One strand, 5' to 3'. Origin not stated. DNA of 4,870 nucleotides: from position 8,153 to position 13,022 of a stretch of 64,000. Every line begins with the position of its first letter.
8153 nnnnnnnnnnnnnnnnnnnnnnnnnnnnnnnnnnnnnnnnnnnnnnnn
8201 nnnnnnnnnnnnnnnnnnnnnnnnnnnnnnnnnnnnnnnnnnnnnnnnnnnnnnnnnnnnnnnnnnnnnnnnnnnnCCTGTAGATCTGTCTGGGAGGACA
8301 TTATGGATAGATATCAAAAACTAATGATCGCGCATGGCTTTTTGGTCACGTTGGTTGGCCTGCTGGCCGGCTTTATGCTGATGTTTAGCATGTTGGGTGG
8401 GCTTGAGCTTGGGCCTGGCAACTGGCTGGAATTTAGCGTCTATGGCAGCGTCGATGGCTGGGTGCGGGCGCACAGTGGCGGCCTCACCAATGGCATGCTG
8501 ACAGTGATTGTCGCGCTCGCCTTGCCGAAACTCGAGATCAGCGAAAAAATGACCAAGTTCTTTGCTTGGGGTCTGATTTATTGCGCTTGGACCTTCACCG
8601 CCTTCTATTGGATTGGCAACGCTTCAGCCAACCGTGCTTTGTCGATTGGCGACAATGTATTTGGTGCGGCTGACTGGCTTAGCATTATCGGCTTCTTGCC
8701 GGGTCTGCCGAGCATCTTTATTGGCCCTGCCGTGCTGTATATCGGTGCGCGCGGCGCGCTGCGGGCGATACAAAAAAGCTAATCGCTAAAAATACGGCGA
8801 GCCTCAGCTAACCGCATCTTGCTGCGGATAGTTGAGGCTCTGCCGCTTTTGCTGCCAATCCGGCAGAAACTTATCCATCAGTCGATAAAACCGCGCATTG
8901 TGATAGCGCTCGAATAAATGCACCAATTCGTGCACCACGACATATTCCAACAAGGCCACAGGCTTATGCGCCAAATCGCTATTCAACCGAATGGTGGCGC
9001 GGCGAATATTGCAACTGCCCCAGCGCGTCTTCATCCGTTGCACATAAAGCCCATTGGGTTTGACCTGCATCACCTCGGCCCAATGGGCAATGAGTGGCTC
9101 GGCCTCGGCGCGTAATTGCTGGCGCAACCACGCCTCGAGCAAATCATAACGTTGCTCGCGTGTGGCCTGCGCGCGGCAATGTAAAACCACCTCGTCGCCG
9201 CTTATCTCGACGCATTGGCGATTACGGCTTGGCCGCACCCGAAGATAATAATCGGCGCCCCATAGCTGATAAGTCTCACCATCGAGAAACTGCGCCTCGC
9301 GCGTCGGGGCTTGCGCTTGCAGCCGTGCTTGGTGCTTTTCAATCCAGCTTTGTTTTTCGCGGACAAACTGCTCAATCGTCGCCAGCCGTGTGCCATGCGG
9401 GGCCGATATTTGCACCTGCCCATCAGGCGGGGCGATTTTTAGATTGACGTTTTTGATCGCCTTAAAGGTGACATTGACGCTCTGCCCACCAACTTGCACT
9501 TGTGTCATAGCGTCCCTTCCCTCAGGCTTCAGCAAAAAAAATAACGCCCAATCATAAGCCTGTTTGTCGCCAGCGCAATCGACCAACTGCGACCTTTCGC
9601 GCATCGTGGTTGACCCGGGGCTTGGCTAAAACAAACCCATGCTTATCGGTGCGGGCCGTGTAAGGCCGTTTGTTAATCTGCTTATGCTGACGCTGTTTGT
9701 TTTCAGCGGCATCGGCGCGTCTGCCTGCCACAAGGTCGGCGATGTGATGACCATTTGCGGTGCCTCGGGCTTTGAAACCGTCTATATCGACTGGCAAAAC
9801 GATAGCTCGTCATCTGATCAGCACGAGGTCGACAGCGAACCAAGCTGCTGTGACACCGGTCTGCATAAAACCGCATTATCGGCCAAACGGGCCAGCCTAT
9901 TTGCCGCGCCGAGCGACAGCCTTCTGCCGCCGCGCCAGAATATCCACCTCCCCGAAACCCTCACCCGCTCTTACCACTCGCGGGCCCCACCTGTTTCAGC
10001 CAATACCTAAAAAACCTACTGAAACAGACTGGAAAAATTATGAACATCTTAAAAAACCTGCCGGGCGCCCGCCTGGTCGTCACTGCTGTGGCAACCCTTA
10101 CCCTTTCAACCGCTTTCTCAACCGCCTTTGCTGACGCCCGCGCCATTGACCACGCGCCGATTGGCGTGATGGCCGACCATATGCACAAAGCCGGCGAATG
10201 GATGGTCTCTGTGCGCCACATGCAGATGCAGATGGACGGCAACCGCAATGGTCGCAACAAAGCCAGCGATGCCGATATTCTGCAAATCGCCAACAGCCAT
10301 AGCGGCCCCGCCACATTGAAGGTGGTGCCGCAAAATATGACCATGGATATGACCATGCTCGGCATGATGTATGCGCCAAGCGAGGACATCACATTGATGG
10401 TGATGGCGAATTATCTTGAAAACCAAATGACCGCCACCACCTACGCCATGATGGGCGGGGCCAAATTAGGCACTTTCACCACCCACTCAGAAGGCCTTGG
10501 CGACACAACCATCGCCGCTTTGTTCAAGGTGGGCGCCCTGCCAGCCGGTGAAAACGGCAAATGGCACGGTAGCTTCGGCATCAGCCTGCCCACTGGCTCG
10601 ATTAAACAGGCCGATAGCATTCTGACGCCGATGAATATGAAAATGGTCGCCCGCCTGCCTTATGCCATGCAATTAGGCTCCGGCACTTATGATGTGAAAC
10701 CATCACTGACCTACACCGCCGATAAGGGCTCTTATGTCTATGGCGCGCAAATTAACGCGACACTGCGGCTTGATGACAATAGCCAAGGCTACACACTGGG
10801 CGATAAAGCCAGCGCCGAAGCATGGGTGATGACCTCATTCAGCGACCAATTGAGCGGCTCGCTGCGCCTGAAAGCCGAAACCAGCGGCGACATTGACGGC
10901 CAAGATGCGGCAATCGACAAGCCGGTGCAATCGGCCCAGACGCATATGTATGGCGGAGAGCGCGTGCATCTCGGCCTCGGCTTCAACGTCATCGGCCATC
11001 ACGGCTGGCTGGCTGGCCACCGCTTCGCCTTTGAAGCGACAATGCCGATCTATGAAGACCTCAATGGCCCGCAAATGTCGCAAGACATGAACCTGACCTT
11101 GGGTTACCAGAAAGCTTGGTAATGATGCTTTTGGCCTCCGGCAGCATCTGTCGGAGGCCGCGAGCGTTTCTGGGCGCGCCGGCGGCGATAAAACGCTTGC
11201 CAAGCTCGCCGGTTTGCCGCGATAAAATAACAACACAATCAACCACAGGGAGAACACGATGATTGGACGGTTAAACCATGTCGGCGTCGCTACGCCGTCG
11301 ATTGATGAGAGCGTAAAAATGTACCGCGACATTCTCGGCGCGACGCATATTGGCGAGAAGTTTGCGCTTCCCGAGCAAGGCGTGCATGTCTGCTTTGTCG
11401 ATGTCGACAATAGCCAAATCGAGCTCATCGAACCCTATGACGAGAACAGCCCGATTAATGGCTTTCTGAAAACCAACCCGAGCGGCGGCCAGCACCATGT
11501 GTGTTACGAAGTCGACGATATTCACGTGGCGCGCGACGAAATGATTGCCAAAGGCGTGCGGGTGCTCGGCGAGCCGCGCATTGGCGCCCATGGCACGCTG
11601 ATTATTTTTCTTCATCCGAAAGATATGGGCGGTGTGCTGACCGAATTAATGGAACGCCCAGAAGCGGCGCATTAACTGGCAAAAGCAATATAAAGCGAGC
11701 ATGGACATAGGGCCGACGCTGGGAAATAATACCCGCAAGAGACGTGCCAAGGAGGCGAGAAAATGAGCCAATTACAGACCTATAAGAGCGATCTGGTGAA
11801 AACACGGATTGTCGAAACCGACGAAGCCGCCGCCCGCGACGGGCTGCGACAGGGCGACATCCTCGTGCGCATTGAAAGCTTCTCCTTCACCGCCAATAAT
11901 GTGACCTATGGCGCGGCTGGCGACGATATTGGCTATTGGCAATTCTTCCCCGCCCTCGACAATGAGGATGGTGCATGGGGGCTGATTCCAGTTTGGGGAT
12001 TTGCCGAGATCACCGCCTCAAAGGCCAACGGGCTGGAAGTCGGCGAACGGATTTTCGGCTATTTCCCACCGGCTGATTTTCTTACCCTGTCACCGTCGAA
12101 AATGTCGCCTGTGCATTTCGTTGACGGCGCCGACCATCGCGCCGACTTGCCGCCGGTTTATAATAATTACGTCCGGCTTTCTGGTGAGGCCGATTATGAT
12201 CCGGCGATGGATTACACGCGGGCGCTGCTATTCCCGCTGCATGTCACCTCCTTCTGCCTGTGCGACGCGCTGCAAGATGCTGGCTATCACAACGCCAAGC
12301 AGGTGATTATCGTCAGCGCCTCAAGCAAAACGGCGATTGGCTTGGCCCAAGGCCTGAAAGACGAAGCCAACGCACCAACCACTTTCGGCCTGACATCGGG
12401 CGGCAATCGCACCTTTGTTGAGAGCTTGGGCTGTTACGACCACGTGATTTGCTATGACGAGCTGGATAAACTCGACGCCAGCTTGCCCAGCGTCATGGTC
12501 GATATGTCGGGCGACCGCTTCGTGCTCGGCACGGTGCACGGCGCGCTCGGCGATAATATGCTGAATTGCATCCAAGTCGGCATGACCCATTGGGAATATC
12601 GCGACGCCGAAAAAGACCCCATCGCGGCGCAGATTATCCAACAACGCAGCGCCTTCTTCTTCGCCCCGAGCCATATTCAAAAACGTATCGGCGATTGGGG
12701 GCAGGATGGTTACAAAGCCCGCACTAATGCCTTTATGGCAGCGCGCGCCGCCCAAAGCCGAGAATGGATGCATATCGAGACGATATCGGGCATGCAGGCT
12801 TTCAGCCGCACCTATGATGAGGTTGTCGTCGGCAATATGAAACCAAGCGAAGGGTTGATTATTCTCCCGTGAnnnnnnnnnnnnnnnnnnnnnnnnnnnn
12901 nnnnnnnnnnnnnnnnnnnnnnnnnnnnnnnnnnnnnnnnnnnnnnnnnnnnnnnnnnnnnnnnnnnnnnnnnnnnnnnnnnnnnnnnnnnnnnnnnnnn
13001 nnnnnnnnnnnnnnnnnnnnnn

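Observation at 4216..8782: Five-gene module of uncharacterised families ending in a StyC-like membrane protein: candidate epoxide-forming and epoxide-isomerising pathway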

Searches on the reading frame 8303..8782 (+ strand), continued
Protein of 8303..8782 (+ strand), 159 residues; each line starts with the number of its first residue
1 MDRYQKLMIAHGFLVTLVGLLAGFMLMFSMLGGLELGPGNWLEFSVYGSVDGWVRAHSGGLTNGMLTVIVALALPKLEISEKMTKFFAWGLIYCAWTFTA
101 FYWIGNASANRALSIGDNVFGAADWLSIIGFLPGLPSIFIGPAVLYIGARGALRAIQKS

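Call 24: find_related_loci(query=A2, collection=genome_contigs, flank=10000)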
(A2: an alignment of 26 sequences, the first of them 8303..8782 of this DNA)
Query A2 (159 aa) in genome_contigs; peptide patterns used: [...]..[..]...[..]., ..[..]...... (x = any residue, [..] = any of these).
162 stretches matched a pattern; 128 encode a relative of the query (tblastn E <= 1e-3); the best 80 are kept; 80 distinct loci.
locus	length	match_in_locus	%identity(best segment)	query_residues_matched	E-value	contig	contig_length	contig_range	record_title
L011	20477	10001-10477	87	1-159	5e-90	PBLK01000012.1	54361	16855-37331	MAG: Rhodobiaceae bacterium isolate SP240 128468, whole genome shotgun sequence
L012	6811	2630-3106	85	1-159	2e-87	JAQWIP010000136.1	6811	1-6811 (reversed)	MAG: Alphaproteobacteria bacterium isolate cluster1_bin.56 k141_438044, whole genome shotgun sequence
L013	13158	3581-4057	82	1-159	6e-87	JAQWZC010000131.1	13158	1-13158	MAG: Alphaproteobacteria bacterium isolate cluster3_bin.73 k119_693823, whole genome shotgun sequence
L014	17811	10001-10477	82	1-159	9e-87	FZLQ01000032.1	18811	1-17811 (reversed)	Phyllobacteriaceae bacterium Water_Bin73 genome assembly, contig: NODE_710_length_18811_cov_5.34464, whole genome shotgu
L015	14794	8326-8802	80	1-159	7e-85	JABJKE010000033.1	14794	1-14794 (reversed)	MAG: Rhodobiaceae bacterium isolate SI074_bin84 k141_1179293, whole genome shotgun sequence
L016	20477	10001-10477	82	1-159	1e-84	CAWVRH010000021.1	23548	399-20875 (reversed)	MAG TPA_asm: uncultured Rhodobiaceae bacterium isolate ERR3589556_binner123_53 genome assembly, contig: ERZ7462938.1472,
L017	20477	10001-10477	81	1-159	1e-84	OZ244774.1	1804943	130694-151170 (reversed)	MAG: Parvibaculaceae bacterium isolate 335daef7-ee2e-4c47-9acd-562bed4d3a42 genome assembly, chromosome: 1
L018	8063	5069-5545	80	1-159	4e-84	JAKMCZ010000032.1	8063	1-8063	MAG: Alphaproteobacteria bacterium isolate MOX_bin7 alldata_k127_3269978, whole genome shotgun sequence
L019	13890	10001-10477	79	1-159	6e-83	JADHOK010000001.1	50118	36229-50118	MAG: PS1 clade bacterium isolate BS307-5m-G5 BS307-5m-C378, whole genome shotgun sequence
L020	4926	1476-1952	85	1-159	9e-83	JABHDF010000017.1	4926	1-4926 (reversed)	MAG: Rhodobiaceae bacterium isolate SI037_bin126 k141_613025, whole genome shotgun sequence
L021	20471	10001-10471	69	1-157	5e-74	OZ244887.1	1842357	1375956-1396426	MAG: Parvibaculaceae bacterium isolate 5984cccc-a9f3-4977-b2d2-898f9db29970 genome assembly, chromosome: 1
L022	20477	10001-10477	72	1-159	3e-74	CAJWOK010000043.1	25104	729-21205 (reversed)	MAG TPA_asm: uncultured Gammaproteobacteria bacterium isolate ERR599043_bin.109_MetaBAT_v2.12.1_MAG genome assembly, con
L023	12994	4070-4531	71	1-154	2e-73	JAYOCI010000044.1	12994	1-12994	MAG: Rhodobiaceae bacterium isolate 139554_S156_concoct_bins.tsv.165_sub NODE_4352_length_12994_cov_4.352732, whole geno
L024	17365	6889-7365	67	1-159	1e-72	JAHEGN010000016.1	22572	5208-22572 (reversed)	MAG: Rhodobiaceae bacterium isolate Ww409 NODE_2305_length_22572_cov_11.386263, whole genome shotgun sequence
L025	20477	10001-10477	67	1-159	8e-73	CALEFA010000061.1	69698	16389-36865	MAG TPA_asm: uncultured Rhodobiaceae bacterium isolate ERR2206760_bin.26_CONCOCT_v1.1_MAG genome assembly, contig: ERZ88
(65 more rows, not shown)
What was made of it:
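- The pair is self-contained in variable contexts, including streamlined ~1.8 Mb genomes (L017, L021, call 24).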

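Call 53: search_dna_similar(query=window:8303-8782:+, collection=plasmids, mode=protein, max_evalue=0.00001, max_rows=25)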
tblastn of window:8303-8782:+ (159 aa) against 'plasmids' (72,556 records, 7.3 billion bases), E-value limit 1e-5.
Records with a match: 7; places in all: 10; records where one place covers at least 80% of the query: 7.
Best place of each record, by identity: <60% 7.
By first word of the organism name: Rhodococcus 3; Pseudomonas 2; Marinibacterium 1; Phaeobacter 1.
By predicted mobility (MOB-suite, as given by PLSDB): mobilizable 3; conjugative 3; non-mobilizable 1.
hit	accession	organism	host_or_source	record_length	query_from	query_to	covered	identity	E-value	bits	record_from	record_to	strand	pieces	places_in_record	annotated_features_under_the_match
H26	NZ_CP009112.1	Rhodococcus opacus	soil sample, Enrichment culture with ...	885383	1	133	84%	36.8%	1e-21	97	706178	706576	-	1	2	styrene-oxide isomerase StyC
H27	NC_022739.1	Pseudomonas sp. VLB120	-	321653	1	133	84%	36.8%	6e-21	95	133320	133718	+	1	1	styrene-oxide isomerase StyC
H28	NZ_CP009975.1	Pseudomonas putida S12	soil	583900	1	133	84%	36.8%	6e-21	95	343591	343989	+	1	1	styrene-oxide isomerase StyC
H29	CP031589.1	Marinibacterium anthonyi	Isolate culture,marine surface water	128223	5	133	81%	36.4%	4e-19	90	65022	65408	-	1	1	hypothetical protein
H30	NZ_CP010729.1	Phaeobacter inhibens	cell culture,clam larvae aquaculture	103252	3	133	82%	34.8%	1e-17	86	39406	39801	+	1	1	styC: styrene-oxide isomerase StyC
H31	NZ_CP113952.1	Rhodococcus sp. JS3073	culture,soil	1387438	1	133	84%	33.8%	1e-20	94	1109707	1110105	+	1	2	record has no annotation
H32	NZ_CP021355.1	Rhodococcus oxybenzonivorans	river sediment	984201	1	133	84%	33.8%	8e-19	89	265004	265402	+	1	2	styrene-oxide isomerase StyC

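Call 55: get_annotated_region(hit=H30, flank=6000)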
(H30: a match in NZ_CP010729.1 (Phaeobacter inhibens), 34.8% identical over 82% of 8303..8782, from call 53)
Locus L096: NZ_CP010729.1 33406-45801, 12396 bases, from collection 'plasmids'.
description: Phaeobacter inhibens strain P88 plasmid pP88_d, complete sequence
organism: Phaeobacter inhibens (NCBI taxid 221822)
taxonomy: Bacteria; Pseudomonadota; Alphaproteobacteria; Rhodobacterales; Roseobacteraceae; Phaeobacter; Phaeobacter inhibens
host: -; source: cell culture,clam larvae aquaculture; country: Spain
typing (MOB-suite, as given by PLSDB): mobilizable; replicon rep_cluster_392,rep_cluster_517; relaxase MOBP,MOBP
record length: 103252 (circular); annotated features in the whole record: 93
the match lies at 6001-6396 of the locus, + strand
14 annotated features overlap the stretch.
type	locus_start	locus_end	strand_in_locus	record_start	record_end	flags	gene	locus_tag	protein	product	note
CDS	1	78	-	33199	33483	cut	paaB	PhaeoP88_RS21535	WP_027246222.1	1,2-phenylacetyl-CoA epoxidase subunit PaaB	GO:0010124 - phenylacetate catabolic process [Evidence IEA]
CDS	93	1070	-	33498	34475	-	paaA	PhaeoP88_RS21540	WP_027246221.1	1,2-phenylacetyl-CoA epoxidase subunit PaaA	GO:0010124 - phenylacetate catabolic process [Evidence IEA]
CDS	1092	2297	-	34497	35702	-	pcaF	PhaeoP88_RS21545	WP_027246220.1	3-oxoadipyl-CoA thiolase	GO:0019619 - 3,4-dihydroxybenzoate catabolic process [Evidence IEA]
CDS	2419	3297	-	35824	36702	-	-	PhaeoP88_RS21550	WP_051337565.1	LysR family transcriptional regulator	-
CDS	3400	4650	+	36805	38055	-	styA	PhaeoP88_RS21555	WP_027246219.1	styrene monooxygenase subunit StyA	GO:0042207 - styrene catabolic process [Evidence IEA]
CDS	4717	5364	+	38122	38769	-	-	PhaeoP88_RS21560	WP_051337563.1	OmpW family outer membrane protein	-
CDS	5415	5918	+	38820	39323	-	-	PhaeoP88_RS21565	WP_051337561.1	flavin reductase family protein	-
CDS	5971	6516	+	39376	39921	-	styC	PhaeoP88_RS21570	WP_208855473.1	styrene-oxide isomerase StyC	GO:0042207 - styrene catabolic process [Evidence IEA]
CDS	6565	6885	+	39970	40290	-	-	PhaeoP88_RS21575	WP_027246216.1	EthD family reductase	-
CDS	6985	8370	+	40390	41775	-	-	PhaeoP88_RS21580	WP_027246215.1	aldehyde dehydrogenase family protein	-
CDS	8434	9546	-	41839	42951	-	-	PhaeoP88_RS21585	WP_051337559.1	ABC-three component system protein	-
CDS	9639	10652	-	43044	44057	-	-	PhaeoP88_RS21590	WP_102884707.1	ATPase, T2SS/T4P/T4SS family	-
CDS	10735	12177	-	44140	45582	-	-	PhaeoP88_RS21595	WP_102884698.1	TrbI/VirB10 family protein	-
CDS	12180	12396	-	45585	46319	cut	-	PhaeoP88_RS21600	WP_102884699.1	TrbG/VirB9 family P-type conjugative transfer protein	-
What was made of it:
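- On sty operon (styABCD): A true cluster is shown for comparison in call 55.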

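Call 81: search_protein_families(library=pfam, alignment_id=A5, max_evalue=0.00001)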
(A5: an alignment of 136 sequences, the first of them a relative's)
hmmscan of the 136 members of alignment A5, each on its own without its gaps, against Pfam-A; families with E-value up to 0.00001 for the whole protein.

A. member 1, L011:7716-8906:+ (397 aa): 3 families
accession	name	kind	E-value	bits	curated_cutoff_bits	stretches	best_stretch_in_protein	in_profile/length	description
PF03435.24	Sacchrp_dh_NADP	-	1.9e-17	64.2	25.1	1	5-128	1-129/129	Saccharopine dehydrogenase NADP binding domain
PF01073.25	3Beta_HSD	-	2.5e-06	27.2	22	1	8-80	3-75/280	3-beta hydroxysteroid dehydrogenase/isomerase family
PF16653.10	Sacchrp_dh_C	-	3.6e-06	27.7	31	0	331-373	216-260/265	Saccharopine dehydrogenase C-terminal domain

B. families by the number of members that match (of 136 scanned): 140 families (the first 25 are shown)
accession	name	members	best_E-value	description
PF00005.33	ABC_tran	7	1.9e-47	ABC transporter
PF13304.12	AAA_21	7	1.5e-19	AAA domain, putative AbiEii toxin, Type IV TA system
PF13669.12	Glyoxalase_4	4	1.9e-24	Glyoxalase/Bleomycin resistance protein/Dioxygenase superfamily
PF13738.12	Pyr_redox_3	4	1.6e-22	Pyridine nucleotide-disulphide oxidoreductase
PF00743.25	FMO-like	4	9.8e-22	Flavin-binding monooxygenase-like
PF00903.31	Glyoxalase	4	1.4e-16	Glyoxalase/Bleomycin resistance protein/Dioxygenase superfamily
PF07992.20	Pyr_redox_2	4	3.4e-15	Pyridine nucleotide-disulphide oxidoreductase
PF02463.25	SMC_N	4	8.7e-14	RecF/RecN/SMC N terminal domain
PF13450.12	NAD_binding_8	4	3.9e-13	NAD(P)-binding Rossmann-like domain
PF13434.12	Lys_Orn_oxgnase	4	1.7e-10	L-lysine 6-monooxygenase/L-ornithine 5-monooxygenase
PF01266.30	DAO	4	1.8e-08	FAD dependent oxidoreductase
PF01855.24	POR_N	3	9.3e-55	Pyruvate flavodoxin/ferredoxin oxidoreductase, thiamine diP-bdg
PF01558.24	POR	3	8.2e-24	Pyruvate ferredoxin/flavodoxin oxidoreductase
PF12848.13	ABC_tran_Xtn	3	8.7e-24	ABC transporter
PF02775.26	TPP_enzyme_C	3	3.9e-22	Thiamine pyrophosphate enzyme, C-terminal TPP binding domain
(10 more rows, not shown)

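Call 83: search_protein_families(library=pfam, alignment_id=A6, max_evalue=0.00001)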
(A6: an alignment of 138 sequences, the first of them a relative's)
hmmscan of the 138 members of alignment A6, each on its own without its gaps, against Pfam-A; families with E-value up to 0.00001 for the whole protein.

A. member 1, L011:11198-12730:- (510 aa): 2 families
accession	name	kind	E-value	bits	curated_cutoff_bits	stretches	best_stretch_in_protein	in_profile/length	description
PF13347.12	MFS_2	-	1.2e-89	301.3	27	1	78-495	1-426/427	MFS/sugar transport protein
PF07690.21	MFS_1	-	4.7e-18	65.7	33.4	1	90-442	12-345/347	Major Facilitator Superfamily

B. families by the number of members that match (of 138 scanned): 129 families (the first 25 are shown)
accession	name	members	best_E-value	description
PF13561.12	adh_short_C2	6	8.4e-72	Enoyl-(Acyl carrier protein) reductase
PF00106.31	adh_short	6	3.6e-58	short chain dehydrogenase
PF07992.20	Pyr_redox_2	5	5.7e-14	Pyridine nucleotide-disulphide oxidoreductase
PF07690.21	MFS_1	4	1.8e-51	Major Facilitator Superfamily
PF00743.25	FMO-like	4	6.4e-19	Flavin-binding monooxygenase-like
PF00903.31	Glyoxalase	4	1e-16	Glyoxalase/Bleomycin resistance protein/Dioxygenase superfamily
PF13738.12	Pyr_redox_3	4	1.3e-14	Pyridine nucleotide-disulphide oxidoreductase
PF08659.16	KR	4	1.3e-13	KR domain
PF00296.26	Bac_luciferase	3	3.9e-46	Luciferase-like monooxygenase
PF01799.25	Fer2_2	3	4.7e-30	[2Fe-2S] binding domain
PF13669.12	Glyoxalase_4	3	2.4e-24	Glyoxalase/Bleomycin resistance protein/Dioxygenase superfamily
PF08241.18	Methyltransf_11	3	1.2e-20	Methyltransferase domain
PF13847.12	Methyltransf_31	3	1.2e-18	Methyltransferase domain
PF00561.26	Abhydrolase_1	3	1.1e-17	alpha/beta hydrolase fold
PF01209.24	Ubie_methyltran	3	1.9e-17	ubiE/COQ5 methyltransferase family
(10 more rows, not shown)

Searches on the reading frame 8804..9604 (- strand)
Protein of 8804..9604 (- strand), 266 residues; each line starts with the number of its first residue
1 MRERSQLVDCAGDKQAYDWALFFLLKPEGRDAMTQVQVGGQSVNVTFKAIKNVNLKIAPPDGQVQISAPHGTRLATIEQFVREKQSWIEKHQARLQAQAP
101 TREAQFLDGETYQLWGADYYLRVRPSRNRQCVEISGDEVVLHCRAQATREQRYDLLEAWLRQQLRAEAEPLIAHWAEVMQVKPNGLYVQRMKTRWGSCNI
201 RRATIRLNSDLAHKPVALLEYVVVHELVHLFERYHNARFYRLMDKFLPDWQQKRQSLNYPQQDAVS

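Call 3: search_protein_families(library=pfam, proteins=[window:8804-9604:-], max_evalue=0.1)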
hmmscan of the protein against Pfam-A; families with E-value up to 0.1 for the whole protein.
window:8804-9604:- (266 aa): 3 families
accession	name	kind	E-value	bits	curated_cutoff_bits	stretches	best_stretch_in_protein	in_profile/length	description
PF01863.23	YgjP-like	-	4.6e-63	213.4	26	1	54-258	2-205/207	YgjP-like, metallopeptidase domain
PF10263.15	SprT-like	-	7.5e-07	29.4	25.6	1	189-237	27-86/108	SprT-like family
PF08325.16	WLM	-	0.0022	18.6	26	1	215-246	79-110/190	WLM domain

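Call 4: search_protein_families(library=ncbifam, proteins=[window:8804-9604:-], max_evalue=0.1)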
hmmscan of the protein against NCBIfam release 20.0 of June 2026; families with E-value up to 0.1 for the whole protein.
window:8804-9604:- (266 aa): 2 families
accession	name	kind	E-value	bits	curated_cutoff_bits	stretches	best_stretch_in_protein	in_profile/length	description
NF003421.0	PRK04860.1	equivalog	0.022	14.3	175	1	182-231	35-84/170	SprT family zinc-dependent metalloprotease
NF003339.0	PRK04351.1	equivalog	0.025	14.2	113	1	186-259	27-100/149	SprT family protein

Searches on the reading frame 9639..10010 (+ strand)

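Call 88: search_protein_families(library=pfam, proteins=[window:9639-10010:+], max_evalue=0.01)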
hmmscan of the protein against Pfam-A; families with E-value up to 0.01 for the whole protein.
window:9639-10010:+ (123 aa): 1 family
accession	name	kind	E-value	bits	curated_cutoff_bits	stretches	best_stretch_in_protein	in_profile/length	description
PF11162.13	DUF2946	-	0.0012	20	23.7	1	33-118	28-117/117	Protein of unknown function (DUF2946)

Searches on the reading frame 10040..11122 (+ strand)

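Call 88: search_protein_families(library=pfam, proteins=[window:10040-11122:+], max_evalue=0.01)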
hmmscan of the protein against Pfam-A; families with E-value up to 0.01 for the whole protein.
window:10040-11122:+ (360 aa): 1 family
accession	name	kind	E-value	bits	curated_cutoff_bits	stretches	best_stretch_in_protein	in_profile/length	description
PF13557.12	Phenol_MetA_deg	-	0.0045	17.5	22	0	125-272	48-174/242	Putative MetA-pathway of phenol degradation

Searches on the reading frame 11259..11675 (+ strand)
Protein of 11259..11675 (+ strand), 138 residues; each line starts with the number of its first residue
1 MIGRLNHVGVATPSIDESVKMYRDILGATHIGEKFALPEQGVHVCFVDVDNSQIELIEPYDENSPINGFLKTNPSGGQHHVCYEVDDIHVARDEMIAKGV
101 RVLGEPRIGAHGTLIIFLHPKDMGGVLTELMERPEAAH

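Call 88: search_protein_families(library=pfam, proteins=[window:11259-11675:+], max_evalue=0.01)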
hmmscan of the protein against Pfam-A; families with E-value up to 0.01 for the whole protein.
window:11259-11675:+ (138 aa): 3 families
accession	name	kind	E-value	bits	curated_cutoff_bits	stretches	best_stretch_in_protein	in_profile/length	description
PF13669.12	Glyoxalase_4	-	9.3e-23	81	27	1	6-117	1-109/109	Glyoxalase/Bleomycin resistance protein/Dioxygenase superfamily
PF00903.31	Glyoxalase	-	3.8e-16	60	20.6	1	4-130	1-121/121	Glyoxalase/Bleomycin resistance protein/Dioxygenase superfamily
PF13468.12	Glyoxalase_3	-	0.0023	18.4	25.1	1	5-103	1-102/176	Glyoxalase-like domain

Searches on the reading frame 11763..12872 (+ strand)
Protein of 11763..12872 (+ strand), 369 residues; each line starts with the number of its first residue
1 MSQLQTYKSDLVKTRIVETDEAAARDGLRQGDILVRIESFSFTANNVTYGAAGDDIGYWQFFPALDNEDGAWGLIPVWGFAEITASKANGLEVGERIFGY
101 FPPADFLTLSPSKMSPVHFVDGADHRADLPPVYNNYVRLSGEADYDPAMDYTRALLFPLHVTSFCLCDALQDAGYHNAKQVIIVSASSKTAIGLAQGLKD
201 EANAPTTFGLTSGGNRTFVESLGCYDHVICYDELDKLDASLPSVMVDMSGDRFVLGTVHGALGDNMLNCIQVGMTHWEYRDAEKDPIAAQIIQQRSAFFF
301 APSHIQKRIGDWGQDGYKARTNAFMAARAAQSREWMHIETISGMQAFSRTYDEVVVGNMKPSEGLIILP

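Call 3: search_protein_families(library=pfam, proteins=[window:11763-12872:+], max_evalue=0.1)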
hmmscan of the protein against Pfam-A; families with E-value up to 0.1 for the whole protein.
window:11763-12872:+ (369 aa): 2 families
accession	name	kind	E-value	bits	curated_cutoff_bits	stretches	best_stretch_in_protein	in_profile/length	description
PF11017.14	DUF2855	-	5.2e-95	319.5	30.9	1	40-359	1-334/335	Protein of unknown function (DUF2855)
PF11342.13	DUF3144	-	0.057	14.2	25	0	319-359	33-73/77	Protein of unknown function (DUF3144)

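Call 4: search_protein_families(library=ncbifam, proteins=[window:11763-12872:+], max_evalue=0.1)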
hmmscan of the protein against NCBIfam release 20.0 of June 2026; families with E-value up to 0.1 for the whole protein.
window:11763-12872:+ (369 aa): 0 families
